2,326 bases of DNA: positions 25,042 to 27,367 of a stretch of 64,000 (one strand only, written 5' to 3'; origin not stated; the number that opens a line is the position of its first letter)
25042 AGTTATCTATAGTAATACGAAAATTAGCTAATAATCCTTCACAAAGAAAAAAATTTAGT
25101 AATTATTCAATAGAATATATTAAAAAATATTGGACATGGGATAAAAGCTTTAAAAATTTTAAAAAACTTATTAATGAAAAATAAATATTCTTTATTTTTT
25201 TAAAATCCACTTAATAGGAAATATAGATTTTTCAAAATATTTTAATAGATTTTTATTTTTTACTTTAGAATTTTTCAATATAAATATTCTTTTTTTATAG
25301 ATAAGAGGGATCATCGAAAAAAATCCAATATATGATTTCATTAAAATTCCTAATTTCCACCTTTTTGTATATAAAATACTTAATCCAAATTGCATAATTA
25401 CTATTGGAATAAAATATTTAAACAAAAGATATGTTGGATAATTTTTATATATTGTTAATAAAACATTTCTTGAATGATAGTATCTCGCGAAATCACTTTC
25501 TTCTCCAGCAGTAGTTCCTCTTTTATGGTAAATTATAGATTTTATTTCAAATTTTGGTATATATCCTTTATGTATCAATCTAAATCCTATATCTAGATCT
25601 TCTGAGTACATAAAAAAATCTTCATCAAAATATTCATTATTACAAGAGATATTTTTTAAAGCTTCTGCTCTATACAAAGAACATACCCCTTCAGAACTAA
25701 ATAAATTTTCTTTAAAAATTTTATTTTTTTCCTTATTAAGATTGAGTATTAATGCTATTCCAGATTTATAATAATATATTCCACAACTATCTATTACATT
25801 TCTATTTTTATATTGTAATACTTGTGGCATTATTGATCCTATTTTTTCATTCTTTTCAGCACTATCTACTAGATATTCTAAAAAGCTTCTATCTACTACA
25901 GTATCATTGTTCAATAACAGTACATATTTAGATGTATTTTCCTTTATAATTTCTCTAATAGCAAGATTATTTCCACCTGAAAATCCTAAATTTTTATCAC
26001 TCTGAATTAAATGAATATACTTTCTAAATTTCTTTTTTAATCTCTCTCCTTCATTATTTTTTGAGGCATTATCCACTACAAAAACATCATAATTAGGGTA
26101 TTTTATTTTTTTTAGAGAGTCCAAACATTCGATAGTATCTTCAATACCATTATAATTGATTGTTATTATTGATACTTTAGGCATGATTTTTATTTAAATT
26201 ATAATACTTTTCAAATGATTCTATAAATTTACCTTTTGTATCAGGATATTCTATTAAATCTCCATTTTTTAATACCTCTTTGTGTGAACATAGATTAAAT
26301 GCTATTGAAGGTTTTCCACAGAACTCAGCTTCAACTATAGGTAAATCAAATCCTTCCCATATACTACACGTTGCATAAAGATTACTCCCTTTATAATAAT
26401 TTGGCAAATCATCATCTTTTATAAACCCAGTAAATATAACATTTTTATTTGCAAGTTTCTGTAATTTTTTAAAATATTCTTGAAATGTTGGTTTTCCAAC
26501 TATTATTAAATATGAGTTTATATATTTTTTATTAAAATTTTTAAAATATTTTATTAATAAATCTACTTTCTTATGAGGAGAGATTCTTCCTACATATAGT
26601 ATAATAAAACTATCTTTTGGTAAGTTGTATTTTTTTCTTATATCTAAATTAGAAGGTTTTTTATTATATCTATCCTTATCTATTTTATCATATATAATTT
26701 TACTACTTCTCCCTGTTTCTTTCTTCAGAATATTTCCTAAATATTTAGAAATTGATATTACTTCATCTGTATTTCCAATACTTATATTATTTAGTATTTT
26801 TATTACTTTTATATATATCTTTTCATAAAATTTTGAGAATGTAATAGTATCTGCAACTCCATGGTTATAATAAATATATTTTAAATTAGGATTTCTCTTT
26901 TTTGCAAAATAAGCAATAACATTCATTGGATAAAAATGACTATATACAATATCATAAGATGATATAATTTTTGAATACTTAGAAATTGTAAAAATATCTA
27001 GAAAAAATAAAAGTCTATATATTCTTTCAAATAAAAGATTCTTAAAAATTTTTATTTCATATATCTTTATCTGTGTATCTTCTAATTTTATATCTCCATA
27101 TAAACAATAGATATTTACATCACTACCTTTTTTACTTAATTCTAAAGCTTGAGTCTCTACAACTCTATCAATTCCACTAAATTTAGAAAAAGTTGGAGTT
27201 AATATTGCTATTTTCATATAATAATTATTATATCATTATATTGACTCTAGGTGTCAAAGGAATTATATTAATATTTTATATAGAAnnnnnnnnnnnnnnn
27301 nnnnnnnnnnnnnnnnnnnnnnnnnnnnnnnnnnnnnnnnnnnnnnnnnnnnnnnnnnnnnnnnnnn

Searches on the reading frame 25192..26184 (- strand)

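Call 13: search_protein_families(library=pfam, proteins=[window:25192-26184:-], max_evalue=0.05)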
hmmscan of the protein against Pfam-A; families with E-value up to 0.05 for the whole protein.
window:25192-26184:- (330 aa): 3 families
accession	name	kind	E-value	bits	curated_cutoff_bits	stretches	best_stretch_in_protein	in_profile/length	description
PF00535.33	Glycos_transf_2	-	1.6e-19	70.9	23.3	1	5-179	1-167/168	Glycosyl transferase family 2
PF13632.12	Glyco_trans_2_3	-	1.2e-10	42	27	1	87-216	1-119/198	Glycosyl transferase family group 2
PF13641.12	Glyco_tranf_2_3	-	1.3e-10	42.1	27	1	17-225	16-216/230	Glycosyltransferase like family 2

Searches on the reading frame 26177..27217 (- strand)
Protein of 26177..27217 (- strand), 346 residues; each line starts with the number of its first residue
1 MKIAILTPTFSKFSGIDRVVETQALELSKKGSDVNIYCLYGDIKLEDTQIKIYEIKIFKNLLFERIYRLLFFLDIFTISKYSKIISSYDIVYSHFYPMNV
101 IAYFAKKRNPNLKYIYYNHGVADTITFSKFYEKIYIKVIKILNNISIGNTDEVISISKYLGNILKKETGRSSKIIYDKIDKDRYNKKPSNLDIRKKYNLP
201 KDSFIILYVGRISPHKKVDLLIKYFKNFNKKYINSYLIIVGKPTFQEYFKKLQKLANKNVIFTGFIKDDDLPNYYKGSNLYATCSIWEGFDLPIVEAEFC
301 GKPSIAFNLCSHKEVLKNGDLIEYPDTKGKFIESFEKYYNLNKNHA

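Call 13: search_protein_families(library=pfam, proteins=[window:26177-27217:-], max_evalue=0.05)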
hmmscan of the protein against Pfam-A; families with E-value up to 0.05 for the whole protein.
window:26177-27217:- (346 aa): 4 families
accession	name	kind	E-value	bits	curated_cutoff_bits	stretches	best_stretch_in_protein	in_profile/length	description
PF00534.26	Glycos_transf_1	-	2e-31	109.3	26.4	1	192-341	4-158/172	Glycosyl transferases group 1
PF13692.12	Glyco_trans_1_4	-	9.8e-22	78.2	27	1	205-323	3-125/142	Glycosyl transferases group 1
PF13439.12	Glyco_transf_4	-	6.9e-14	52.7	28.5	1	14-176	2-163/170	Glycosyltransferase Family 4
PF20706.3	GT4-conflict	-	0.0094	15.4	26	1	200-303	194-307/385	Family 4 Glycosyltransferase in conflict systems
